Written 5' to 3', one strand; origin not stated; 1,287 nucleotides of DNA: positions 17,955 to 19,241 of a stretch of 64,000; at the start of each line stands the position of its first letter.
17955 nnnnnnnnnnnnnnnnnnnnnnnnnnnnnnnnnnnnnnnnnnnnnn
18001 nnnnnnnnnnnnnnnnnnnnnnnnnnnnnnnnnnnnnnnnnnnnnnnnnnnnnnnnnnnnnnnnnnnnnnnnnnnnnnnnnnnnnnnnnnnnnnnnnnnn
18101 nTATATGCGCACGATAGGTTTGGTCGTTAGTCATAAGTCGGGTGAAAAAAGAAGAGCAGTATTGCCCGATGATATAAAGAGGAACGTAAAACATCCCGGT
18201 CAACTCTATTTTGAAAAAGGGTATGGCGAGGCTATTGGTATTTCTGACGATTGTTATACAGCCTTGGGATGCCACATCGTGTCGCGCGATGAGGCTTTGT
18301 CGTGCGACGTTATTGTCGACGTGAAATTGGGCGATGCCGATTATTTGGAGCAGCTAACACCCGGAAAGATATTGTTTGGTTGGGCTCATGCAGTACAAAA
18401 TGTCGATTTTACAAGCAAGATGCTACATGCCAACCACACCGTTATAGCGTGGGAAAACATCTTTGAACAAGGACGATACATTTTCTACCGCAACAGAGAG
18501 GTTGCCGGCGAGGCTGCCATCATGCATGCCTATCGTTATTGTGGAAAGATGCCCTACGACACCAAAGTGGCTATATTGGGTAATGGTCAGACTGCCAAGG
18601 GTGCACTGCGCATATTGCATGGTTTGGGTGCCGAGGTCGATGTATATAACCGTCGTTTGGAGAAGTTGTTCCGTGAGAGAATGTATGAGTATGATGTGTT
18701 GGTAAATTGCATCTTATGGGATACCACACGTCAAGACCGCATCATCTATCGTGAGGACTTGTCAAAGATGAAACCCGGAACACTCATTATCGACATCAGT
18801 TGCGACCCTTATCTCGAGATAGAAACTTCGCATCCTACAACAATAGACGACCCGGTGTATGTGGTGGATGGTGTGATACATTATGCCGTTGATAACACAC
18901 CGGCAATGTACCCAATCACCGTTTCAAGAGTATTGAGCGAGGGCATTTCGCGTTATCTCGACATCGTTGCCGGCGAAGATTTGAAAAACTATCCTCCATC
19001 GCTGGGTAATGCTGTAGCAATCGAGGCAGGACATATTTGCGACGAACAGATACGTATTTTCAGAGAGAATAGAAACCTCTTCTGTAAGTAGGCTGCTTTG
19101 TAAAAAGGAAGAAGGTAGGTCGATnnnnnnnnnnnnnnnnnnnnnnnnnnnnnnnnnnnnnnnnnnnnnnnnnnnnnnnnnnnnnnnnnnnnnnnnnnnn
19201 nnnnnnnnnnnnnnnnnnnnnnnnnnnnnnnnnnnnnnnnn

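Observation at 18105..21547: CEOS-like opine-type dehydrogenase, ATP-grasp and CapA-like trio next to the uronic-acid genes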

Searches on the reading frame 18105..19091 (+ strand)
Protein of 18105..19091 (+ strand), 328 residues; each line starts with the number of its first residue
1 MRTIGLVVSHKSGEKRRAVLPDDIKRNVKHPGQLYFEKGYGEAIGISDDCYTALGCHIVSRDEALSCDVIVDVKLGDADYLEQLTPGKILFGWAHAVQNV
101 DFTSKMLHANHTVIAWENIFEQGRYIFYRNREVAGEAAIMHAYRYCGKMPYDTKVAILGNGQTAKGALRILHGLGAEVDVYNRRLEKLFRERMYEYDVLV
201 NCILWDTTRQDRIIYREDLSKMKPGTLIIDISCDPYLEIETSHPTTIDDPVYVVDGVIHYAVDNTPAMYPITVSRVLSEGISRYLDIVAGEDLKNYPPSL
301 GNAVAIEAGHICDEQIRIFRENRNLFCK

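Call 3: search_protein_families(library=pfam, proteins=[window:18105-19091:+])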
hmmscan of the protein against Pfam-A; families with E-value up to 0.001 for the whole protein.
window:18105-19091:+ (328 aa): 3 families
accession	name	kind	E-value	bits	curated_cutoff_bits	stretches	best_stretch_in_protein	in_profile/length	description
PF01262.27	AlaDh_PNT_C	-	7.3e-25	88.1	23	1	186-312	83-212/214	Alanine dehydrogenase/PNT, C-terminal domain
PF05222.21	AlaDh_PNT_N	-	1.2e-19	71.3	30.4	1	11-121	7-119/136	Alanine dehydrogenase/PNT, N-terminal domain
PF02826.25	2-Hacid_dh_C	-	9.3e-06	25.6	25.1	1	140-232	24-127/178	D-isomer specific 2-hydroxyacid dehydrogenase, NAD binding domain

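Call 4: search_protein_families(library=ncbifam, proteins=[window:18105-19091:+])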
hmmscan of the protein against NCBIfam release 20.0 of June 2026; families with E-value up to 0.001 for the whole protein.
window:18105-19091:+ (328 aa): 6 families
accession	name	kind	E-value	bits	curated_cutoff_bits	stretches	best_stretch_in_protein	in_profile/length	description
TIGR00518.1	alaDH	equivalog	1.7e-30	106.2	391.85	1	4-316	3-354/370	alanine dehydrogenase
NF006942.0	PRK09424.1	equivalog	1.4e-16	60.3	383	1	3-119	2-118/510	Re/Si-specific NAD(P)(+) transhydrogenase subunit alpha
TIGR00561.1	pntA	equivalog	2.8e-13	49.4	444.4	1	9-120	7-118/511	Re/Si-specific NAD(P)(+) transhydrogenase subunit alpha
NF006162.0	PRK08306.1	equivalog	5.5e-06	25.9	261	1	136-235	138-246/297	dipicolinate synthase subunit DpsA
TIGR02853.1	spore_dpaA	equivalog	6.2e-06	25.7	319.65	1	134-235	133-243/287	dipicolinic acid synthetase subunit A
NF000371.1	vanH_Agroup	exception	0.00078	18.7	700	0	146-238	140-236/322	VanH-A/VanH-Pt family D-lactate dehydrogenase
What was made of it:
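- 18105..19091 (+): AlaDh/PNT-fold NAD(P)-dependent dehydrogenase of a distinct, compact 327-328-aa clade (the 'DH'). Proposed role: reductive amination or condensation of an alpha-keto acid to make the amino-acid decoration. Domains, calls 3, 4. Below the AlaDH cutoff, call 4.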

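Call 9: search_solved_structures(query=window:18105-19091:+, max_evalue=0.01, show_alignments=3)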
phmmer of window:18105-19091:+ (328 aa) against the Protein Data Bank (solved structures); distinct sequences matched with E-value up to 0.01: 25.
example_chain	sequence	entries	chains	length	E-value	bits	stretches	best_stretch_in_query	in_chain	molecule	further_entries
2eez_A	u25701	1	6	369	4.3e-28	101.8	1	4-280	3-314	Alanine dehydrogenase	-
8hyh_A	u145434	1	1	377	1.7e-23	86.7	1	4-282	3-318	Alanine dehydrogenase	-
9unz_A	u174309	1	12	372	6.6e-23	84.7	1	4-284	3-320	Alanine dehydrogenase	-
8hye_A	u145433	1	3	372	7.9e-23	84.5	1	4-284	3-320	Alanine dehydrogenase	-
1pjb_A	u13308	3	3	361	4.6e-21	78.7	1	4-296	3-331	L-ALANINE DEHYDROGENASE | PROTEIN (L-ALANINE DEHYDROGENASE)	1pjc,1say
2voe_A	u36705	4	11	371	1.4e-19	73.7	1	4-288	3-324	ALANINE DEHYDROGENASE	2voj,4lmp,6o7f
2vhw_A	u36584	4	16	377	1.5e-19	73.6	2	195-288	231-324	ALANINE DEHYDROGENASE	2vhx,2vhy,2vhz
2vhv_A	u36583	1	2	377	7.5e-19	71.4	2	4-189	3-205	ALANINE DEHYDROGENASE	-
9vae_A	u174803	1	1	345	4.7e-18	68.8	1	14-286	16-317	alanine dehydrogenase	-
9wns_A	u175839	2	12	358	5.6e-18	68.5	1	14-286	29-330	alanine dehydrogenase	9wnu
6que_A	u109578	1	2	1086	9.2e-14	54.7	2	3-149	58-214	Nicotinamide nucleotide transhydrogenase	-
6qti_A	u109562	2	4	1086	9.2e-14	54.7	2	3-149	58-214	Nicotinamide nucleotide transhydrogenase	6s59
9hjx_C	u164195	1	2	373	3e-13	53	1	3-183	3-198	proton-translocating NAD(P)(+) transhydrogenase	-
4izh_A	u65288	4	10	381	3.2e-13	52.9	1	3-183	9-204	NAD/NADP transhydrogenase alpha subunit 1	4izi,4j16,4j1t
4o9u_E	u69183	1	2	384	3.3e-13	52.8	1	3-183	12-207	NAD/NADP transhydrogenase alpha subunit 1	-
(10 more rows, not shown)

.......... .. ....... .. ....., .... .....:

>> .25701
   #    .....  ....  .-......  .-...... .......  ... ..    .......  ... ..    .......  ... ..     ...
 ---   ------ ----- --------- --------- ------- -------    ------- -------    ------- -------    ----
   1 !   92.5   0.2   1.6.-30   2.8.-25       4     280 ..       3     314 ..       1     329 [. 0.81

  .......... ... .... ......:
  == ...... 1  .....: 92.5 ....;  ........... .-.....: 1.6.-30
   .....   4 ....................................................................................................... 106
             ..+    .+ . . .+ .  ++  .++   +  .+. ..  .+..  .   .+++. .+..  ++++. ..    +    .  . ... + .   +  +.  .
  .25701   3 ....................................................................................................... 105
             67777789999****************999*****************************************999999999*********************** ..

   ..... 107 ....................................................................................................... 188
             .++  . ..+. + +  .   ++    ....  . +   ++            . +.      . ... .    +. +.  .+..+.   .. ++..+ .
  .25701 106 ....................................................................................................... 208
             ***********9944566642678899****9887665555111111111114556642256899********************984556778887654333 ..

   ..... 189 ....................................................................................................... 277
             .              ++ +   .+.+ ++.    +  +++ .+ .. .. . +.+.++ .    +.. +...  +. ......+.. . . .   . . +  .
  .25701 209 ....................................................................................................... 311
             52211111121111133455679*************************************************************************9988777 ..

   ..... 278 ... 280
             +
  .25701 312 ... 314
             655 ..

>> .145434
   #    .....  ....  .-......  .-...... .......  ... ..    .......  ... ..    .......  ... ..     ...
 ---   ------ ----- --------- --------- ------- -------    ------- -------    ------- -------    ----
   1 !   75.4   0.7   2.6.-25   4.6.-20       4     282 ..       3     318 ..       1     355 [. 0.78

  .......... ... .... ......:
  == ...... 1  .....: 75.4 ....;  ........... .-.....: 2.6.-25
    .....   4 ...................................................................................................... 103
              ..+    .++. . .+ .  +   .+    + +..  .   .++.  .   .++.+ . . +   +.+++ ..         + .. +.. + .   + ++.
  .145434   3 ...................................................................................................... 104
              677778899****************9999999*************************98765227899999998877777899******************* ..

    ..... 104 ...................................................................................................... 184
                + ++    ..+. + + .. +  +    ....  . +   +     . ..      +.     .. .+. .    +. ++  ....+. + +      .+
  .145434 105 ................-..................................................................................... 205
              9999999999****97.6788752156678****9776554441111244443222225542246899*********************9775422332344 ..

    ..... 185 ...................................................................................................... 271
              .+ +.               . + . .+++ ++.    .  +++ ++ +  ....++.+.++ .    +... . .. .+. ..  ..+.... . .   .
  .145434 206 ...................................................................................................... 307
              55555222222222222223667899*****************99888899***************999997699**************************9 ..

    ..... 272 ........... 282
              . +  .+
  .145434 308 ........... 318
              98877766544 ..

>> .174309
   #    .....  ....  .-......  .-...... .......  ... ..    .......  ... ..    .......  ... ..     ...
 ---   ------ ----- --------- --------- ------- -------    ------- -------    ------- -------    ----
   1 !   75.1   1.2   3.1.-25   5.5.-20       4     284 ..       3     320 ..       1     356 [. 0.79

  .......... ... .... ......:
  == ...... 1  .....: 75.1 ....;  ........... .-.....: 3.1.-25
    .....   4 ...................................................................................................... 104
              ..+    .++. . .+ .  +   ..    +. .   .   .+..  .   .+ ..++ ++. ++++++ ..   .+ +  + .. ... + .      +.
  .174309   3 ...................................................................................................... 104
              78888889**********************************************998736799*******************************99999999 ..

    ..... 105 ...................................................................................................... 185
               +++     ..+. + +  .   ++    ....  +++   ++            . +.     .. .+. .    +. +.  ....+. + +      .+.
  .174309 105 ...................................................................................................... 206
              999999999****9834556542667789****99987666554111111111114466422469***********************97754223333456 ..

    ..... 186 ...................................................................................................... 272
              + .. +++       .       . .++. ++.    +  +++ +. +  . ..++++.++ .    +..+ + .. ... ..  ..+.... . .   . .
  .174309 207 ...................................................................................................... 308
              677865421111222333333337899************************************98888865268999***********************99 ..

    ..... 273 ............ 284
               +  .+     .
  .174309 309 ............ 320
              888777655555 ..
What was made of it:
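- On L-alanine dehydrogenase: It is 328 aa with two deletions relative to AlaDH (call 9).
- Closest known: L-alanine dehydrogenase. Different: About 40 residues shorter, through two deletions (call 9).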

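Call 11: find_homologous_proteins(query=window:18105-19091:+, max_evalue=0.00001)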
Query window:18105-19091:+ (328 aa): 1650 proteins with E <= 0.00001 among 3277 candidates; the best 120 are listed.
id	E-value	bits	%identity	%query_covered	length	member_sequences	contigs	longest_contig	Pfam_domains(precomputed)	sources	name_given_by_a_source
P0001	3.3e-222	755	99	100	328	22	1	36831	PF05222.22,PF02826.26,PF01262.28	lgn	-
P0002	7.0e-189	645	82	100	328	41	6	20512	PF05222.22,PF01262.28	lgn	-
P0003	2.0e-177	607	78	100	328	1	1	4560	PF05222.22,PF02826.26,PF01262.28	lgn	-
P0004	3.9e-177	607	77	100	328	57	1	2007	PF05222.22,PF02826.26,PF01262.28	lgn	-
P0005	1.2e-176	605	78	100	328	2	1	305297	PF05222.22,PF02826.26,PF01262.28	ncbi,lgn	-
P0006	2.2e-176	604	77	100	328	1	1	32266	PF05222.22,PF02826.26,PF01262.28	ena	-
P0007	3.8e-176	603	77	100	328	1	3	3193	PF05222.22,PF02826.26,PF01262.28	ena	-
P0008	4.1e-176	603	77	100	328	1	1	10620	PF05222.22,PF02826.26,PF01262.28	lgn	-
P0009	1.1e-175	602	77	100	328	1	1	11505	PF05222.22,PF02826.26,PF01262.28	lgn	-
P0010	1.3e-175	601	77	100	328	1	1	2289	PF05222.22,PF02826.26,PF01262.28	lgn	-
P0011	2.7e-175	600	77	100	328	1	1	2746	PF05222.22,PF02826.26,PF01262.28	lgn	-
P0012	3.6e-175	600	76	100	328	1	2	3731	PF05222.22,PF02826.26,PF01262.28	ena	-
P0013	4.3e-175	600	77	100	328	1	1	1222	PF05222.22,PF02826.26,PF01262.28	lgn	-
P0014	8.1e-175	599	77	100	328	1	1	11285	PF05222.22,PF02826.26,PF01262.28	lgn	-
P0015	1.0e-174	599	77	100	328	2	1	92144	PF05222.22,PF02826.26,PF01262.28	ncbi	-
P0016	1.3e-174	598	76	100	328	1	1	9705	PF05222.22,PF02826.26,PF01262.28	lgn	-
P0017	1.7e-174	598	76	100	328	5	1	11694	PF05222.22,PF02826.26,PF01262.28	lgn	-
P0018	2.3e-174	597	75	100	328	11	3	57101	PF05222.22,PF02826.26,PF01262.28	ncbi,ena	-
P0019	2.5e-174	597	77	100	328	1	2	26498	PF05222.22,PF02826.26,PF01262.28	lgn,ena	-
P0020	3.4e-174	597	77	100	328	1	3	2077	PF05222.22,PF02826.26,PF01262.28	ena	-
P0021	4.8e-174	596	77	100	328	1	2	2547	PF05222.22,PF02826.26,PF01262.28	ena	-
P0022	5.3e-174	596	77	100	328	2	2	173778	PF05222.22,PF02826.26,PF01262.28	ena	-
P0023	6.5e-174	596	77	100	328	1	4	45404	PF05222.22,PF02826.26,PF01262.28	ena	-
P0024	6.5e-174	596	77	100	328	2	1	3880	PF05222.22,PF02826.26,PF01262.28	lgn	-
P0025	8.7e-174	596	76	100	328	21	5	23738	PF05222.22,PF02826.26,PF01262.28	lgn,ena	-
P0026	9.5e-174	595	76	100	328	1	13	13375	PF05222.22,PF02826.26,PF01262.28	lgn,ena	-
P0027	1.2e-173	595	77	100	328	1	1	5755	PF05222.22,PF02826.26,PF01262.28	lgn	-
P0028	1.2e-173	595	76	100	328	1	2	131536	PF05222.22,PF02826.26,PF01262.28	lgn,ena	-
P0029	2.2e-173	594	76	100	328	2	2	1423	PF05222.22,PF02826.26,PF01262.28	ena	-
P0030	3.1e-173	594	77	100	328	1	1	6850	PF05222.22,PF02826.26,PF01262.28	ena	-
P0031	3.1e-173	594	76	100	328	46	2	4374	PF05222.22,PF02826.26,PF01262.28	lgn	-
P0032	3.3e-173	594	76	100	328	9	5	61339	PF05222.22,PF02826.26,PF01262.28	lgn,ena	-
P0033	6.3e-173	593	75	100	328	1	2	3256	PF05222.22,PF02826.26,PF01262.28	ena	-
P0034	5.4e-172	590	76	100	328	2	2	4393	PF05222.22,PF02826.26,PF01262.28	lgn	-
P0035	1.4e-171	588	76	100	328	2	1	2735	PF05222.22,PF02826.26,PF01262.28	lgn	-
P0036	2.1e-171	588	75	100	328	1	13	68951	PF05222.22,PF02826.26,PF01262.28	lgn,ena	-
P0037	2.9e-171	587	76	100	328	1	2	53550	PF05222.22,PF01262.28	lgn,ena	-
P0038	3.3e-171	587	75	100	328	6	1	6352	PF05222.22,PF02826.26,PF01262.28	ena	-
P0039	9.8e-171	585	76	100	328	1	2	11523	PF05222.22,PF01262.28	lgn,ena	-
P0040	2.5e-170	584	74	100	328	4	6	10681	PF05222.22,PF02826.26,PF01262.28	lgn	-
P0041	2.7e-170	584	75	100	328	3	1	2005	PF05222.22,PF02826.26,PF01262.28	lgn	-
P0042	1.0e-169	582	74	100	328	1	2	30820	PF05222.22,PF01262.28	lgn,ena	-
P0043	1.5e-169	582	74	100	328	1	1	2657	PF05222.22,PF02826.26,PF01262.28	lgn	-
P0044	1.2e-168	579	75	100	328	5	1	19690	PF05222.22,PF02826.26,PF01262.28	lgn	-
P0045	1.8e-168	578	74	100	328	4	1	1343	PF05222.22,PF02826.26,PF01262.28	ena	-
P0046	2.0e-167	575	73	100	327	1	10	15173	PF05222.22,PF01262.28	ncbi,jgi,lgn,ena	-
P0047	2.2e-167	574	73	100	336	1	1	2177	PF05222.22,PF01262.28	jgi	jgi:N5-(carboxyethyl)ornithine synthase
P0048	2.8e-167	574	73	100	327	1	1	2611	PF05222.22,PF01262.28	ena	-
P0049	4.0e-167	574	73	100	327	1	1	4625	PF05222.22,PF02826.26,PF01262.28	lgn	-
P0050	5.3e-167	573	73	100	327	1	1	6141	PF05222.22,PF01262.28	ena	-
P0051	7.1e-167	573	74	100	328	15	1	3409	PF05222.22,PF02826.26,PF01262.28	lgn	-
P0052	7.2e-167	573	73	100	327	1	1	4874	PF05222.22,PF01262.28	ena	-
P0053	7.5e-167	573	73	100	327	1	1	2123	PF05222.22,PF01262.28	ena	-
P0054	1.0e-166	572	74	100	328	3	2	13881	PF05222.22,PF02826.26,PF01262.28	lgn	-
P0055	1.0e-166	572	73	100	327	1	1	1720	PF05222.22,PF01262.28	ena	-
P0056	2.6e-166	571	72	100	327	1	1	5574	PF05222.22,PF01262.28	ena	-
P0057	3.9e-166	570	73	100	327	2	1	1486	PF05222.22,PF01262.28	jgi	jgi:N5-(carboxyethyl)ornithine synthase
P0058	4.0e-166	570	74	100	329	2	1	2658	PF05222.22,PF02826.26,PF01262.28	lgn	-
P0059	6.1e-166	570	72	100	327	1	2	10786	PF05222.22,PF01262.28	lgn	-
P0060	7.5e-166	569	72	100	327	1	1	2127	PF05222.22,PF01262.28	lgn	-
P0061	7.6e-166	569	72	100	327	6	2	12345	PF05222.22,PF01262.28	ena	-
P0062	8.4e-166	569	71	100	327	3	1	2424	PF05222.22,PF01262.28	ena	-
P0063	1.2e-165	569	72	100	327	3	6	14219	PF05222.22,PF01262.28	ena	-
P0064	1.7e-165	568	70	100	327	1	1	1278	PF05222.22,PF01262.28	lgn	-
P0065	1.7e-165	568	72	100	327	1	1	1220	PF05222.22,PF01262.28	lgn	-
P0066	4.3e-165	567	70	100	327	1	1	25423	PF05222.22,PF01262.28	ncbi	-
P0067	4.4e-165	567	70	100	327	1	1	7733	PF05222.22,PF01262.28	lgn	-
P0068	9.2e-165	566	70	100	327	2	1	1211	PF05222.22,PF01262.28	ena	-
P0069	1.5e-164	565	72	100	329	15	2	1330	PF05222.22,PF01262.28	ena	-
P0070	1.6e-164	565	70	100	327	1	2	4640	PF05222.22,PF01262.28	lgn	-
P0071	2.2e-164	565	70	100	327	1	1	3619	PF05222.22,PF01262.28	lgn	-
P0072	2.2e-164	565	71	100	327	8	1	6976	PF05222.22,PF01262.28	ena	-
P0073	2.4e-164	565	71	100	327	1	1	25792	PF05222.22,PF02826.26,PF01262.28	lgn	-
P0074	3.8e-164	564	73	100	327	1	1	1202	PF05222.22,PF02826.26,PF01262.28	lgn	-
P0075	5.3e-164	563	70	100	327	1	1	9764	PF05222.22,PF01262.28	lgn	-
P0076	5.9e-164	563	71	100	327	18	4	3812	PF05222.22,PF01262.28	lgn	-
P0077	6.0e-164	563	71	100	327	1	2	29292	PF05222.22,PF01262.28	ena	-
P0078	6.0e-164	563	71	100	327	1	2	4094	PF05222.22,PF01262.28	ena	-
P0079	1.3e-163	562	70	100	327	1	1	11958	PF05222.22,PF01262.28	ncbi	-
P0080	1.6e-163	562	73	100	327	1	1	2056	PF05222.22,PF01262.28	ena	-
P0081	1.6e-163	562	70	100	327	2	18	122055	PF05222.22,PF01262.28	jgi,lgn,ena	-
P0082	2.0e-163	561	72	100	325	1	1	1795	PF05222.22,PF02826.26,PF01262.28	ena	-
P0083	2.1e-163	561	71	100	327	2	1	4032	PF05222.22,PF01262.28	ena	-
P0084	2.1e-163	561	71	100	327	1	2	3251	PF05222.22,PF01262.28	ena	-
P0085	2.9e-163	561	71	100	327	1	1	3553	PF05222.22,PF01262.28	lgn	-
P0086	3.0e-163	561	70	100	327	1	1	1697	PF05222.22,PF02826.26,PF01262.28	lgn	-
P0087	3.0e-163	561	71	100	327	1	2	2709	PF05222.22,PF01262.28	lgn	-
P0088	3.9e-163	560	70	100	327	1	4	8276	PF05222.22,PF01262.28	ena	-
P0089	4.0e-163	560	70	100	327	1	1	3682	PF05222.22,PF01262.28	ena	-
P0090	4.7e-163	560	71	100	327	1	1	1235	PF05222.22,PF02826.26,PF01262.28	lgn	-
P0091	4.8e-163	560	73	100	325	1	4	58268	PF05222.22,PF02826.26,PF01262.28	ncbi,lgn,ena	-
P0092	5.4e-163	560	70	100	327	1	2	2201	PF05222.22,PF01262.28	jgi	-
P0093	5.4e-163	560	70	100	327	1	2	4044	PF05222.22,PF01262.28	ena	-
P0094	5.7e-163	560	70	100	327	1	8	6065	PF05222.22,PF01262.28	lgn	-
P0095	5.8e-163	560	70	100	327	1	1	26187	PF05222.22,PF01262.28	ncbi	-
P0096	6.6e-163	560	70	100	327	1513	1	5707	PF05222.22,PF02826.26,PF01262.28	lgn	-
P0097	6.7e-163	560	72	100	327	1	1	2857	PF05222.22,PF02826.26,PF01262.28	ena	-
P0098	8.0e-163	559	72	100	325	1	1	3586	PF05222.22,PF02826.26,PF01262.28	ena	-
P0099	8.6e-163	559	71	100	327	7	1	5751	PF05222.22,PF01262.28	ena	-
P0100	8.7e-163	559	73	100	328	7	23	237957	PF05222.22,PF01262.28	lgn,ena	-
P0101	1.2e-162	559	69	100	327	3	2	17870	PF05222.22,PF01262.28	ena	-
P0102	1.4e-162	559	72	100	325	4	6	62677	PF05222.22,PF02826.26,PF01262.28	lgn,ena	-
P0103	1.9e-162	558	71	100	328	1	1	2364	PF05222.22,PF01262.28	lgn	-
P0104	2.2e-162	558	73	100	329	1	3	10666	PF05222.22,PF02826.26,PF01262.28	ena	-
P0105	2.5e-162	558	73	100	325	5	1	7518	PF05222.22,PF02826.26,PF01262.28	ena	-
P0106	3.6e-162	557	70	100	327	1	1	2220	PF05222.22,PF01262.28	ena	-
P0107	3.7e-162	557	71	100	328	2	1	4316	PF05222.22,PF01262.28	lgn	-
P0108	4.9e-162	557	71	100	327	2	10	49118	PF05222.22,PF01262.28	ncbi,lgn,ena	-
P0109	6.4e-162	557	72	100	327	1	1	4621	PF05222.22,PF02826.26,PF01262.28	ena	-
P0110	7.1e-162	556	70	100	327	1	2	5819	PF05222.22,PF01262.28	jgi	-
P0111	8.5e-162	556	72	100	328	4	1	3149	PF05222.22,PF01262.28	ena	-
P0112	8.6e-162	556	73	99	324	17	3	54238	PF05222.22,PF02826.26,PF01262.28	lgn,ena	-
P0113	8.6e-162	556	71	100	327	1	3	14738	PF05222.22,PF02826.26,PF01262.28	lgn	-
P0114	9.3e-162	556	70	100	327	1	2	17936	PF05222.22,PF02826.26,PF01262.28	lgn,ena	-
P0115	1.2e-161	556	70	100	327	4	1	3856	PF05222.22,PF02826.26,PF01262.28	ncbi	-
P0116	1.2e-161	556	69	100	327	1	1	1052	PF05222.22,PF01262.28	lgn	-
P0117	1.2e-161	556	70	100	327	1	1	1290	PF05222.22,PF01262.28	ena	-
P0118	1.4e-161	555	71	100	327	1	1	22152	PF05222.22,PF01262.28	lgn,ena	-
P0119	2.0e-161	555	73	100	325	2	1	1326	PF05222.22,PF02826.26,PF01262.28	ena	-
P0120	2.0e-161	555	70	100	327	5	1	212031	PF05222.22,PF01262.28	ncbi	-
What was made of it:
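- Closest known: N5-. Same: JGI labels 73%-identical homologues as CEOS, but this is an automatic annotation (call 11).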
